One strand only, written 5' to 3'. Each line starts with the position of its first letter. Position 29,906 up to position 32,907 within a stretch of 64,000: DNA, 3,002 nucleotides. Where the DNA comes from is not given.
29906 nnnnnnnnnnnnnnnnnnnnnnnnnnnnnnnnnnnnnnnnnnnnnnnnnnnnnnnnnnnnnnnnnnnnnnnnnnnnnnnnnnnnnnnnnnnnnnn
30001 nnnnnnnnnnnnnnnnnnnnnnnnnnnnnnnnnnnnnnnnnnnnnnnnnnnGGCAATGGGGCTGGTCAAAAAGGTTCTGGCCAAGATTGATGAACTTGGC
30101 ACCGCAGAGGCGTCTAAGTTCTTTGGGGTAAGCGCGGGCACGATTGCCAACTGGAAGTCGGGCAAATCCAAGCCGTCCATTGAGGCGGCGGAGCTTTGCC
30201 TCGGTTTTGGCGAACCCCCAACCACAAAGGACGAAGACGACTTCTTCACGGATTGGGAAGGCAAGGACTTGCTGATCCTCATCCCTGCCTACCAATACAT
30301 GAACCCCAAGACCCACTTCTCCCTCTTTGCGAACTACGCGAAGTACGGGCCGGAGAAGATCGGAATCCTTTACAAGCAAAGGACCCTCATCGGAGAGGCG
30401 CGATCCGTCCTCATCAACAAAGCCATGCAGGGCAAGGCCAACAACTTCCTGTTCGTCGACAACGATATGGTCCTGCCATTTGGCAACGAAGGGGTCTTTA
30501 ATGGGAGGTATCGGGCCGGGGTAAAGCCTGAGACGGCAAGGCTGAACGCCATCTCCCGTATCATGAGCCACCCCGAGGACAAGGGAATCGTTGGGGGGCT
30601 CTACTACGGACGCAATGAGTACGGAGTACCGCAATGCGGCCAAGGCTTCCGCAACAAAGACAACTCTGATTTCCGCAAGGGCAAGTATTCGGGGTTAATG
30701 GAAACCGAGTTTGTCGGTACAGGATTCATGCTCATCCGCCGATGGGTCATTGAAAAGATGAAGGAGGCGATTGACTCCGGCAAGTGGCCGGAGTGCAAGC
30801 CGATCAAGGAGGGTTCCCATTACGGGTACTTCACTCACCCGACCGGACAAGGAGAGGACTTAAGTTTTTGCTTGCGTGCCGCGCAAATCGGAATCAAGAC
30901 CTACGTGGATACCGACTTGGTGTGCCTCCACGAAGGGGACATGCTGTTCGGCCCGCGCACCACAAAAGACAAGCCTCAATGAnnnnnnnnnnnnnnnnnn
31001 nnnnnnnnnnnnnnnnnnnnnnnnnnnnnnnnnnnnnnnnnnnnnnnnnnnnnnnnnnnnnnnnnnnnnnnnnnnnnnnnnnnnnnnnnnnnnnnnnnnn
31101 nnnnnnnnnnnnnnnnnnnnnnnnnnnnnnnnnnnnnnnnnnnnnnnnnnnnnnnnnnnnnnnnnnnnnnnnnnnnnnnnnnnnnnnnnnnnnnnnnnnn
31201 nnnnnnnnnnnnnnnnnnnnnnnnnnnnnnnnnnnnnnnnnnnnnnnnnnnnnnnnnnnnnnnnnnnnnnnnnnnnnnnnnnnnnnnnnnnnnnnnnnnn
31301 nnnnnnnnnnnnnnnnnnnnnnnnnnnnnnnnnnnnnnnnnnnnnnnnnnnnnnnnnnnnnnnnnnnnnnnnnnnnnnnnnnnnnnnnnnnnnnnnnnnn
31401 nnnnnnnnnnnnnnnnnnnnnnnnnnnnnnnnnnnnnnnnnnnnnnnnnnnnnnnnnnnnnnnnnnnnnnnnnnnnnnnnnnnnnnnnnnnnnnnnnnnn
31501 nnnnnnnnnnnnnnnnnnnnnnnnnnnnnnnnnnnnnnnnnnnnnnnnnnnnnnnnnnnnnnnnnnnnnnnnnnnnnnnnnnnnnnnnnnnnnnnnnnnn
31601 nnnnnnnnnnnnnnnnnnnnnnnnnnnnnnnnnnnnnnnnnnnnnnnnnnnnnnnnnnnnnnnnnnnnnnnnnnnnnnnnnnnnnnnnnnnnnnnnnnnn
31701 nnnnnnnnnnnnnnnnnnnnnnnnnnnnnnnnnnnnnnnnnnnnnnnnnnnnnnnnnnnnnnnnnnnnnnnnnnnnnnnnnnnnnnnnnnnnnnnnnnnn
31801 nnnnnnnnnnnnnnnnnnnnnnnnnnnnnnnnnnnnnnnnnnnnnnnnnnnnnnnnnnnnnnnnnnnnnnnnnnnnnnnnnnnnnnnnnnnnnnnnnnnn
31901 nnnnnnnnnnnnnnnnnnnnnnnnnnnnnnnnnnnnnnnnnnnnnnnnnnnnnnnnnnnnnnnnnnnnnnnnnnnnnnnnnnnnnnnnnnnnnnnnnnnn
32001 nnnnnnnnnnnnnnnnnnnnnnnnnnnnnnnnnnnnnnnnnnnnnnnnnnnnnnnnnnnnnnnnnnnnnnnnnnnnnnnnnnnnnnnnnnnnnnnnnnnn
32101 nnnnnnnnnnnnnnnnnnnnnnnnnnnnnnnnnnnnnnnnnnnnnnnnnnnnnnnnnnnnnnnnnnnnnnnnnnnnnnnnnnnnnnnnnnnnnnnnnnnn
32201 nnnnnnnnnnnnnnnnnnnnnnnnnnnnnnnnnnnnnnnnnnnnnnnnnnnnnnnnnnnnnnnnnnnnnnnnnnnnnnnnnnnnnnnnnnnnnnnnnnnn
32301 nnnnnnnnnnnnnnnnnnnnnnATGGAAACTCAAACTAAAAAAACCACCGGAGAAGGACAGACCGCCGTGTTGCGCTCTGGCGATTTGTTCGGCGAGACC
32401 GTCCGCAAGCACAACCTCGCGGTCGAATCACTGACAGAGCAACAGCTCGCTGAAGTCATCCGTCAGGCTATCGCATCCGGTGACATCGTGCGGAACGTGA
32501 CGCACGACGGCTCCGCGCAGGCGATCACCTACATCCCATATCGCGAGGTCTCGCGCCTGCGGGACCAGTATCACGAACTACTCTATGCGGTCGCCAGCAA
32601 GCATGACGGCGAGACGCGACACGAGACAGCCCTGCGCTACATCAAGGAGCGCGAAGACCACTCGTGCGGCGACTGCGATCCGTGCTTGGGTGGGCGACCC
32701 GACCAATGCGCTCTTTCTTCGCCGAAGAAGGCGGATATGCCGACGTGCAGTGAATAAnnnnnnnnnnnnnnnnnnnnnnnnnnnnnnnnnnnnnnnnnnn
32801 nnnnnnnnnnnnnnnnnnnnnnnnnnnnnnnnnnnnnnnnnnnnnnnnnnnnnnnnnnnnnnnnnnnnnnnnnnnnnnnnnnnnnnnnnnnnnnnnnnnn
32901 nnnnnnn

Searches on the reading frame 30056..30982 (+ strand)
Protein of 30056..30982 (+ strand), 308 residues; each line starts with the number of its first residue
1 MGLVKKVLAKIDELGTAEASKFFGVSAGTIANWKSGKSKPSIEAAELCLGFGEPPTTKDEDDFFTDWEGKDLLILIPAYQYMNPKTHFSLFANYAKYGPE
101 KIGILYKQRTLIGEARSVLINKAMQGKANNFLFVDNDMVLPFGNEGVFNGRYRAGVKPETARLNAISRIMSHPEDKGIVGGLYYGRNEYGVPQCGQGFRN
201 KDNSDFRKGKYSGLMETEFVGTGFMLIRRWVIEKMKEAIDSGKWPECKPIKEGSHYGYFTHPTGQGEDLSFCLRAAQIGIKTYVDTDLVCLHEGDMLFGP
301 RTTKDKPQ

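Call 64: search_protein_families(library=pfam, proteins=[window:30056-30982:+], max_evalue=0.001)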
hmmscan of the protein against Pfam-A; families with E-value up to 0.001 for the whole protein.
window:30056-30982:+ (308 aa): 0 families

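Call 65: search_protein_families(library=phrogs, proteins=[window:30056-30982:+], max_evalue=0.00001)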
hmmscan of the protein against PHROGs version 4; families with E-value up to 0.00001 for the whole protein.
window:30056-30982:+ (308 aa): 1 family
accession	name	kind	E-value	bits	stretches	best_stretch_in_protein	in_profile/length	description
phrog_1574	-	unknown function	7.5e-13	49.8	1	129-299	85-235/240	-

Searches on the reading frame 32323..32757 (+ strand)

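Call 83: search_protein_families(library=pfam, proteins=[window:32323-32757:+], max_evalue=0.01)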
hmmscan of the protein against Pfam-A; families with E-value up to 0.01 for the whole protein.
window:32323-32757:+ (144 aa): 1 family
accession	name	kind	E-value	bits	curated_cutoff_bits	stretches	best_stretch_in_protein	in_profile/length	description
PF16124.10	RecQ_Zn_bind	-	0.0099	17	25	0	94-122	37-66/66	RecQ zinc-binding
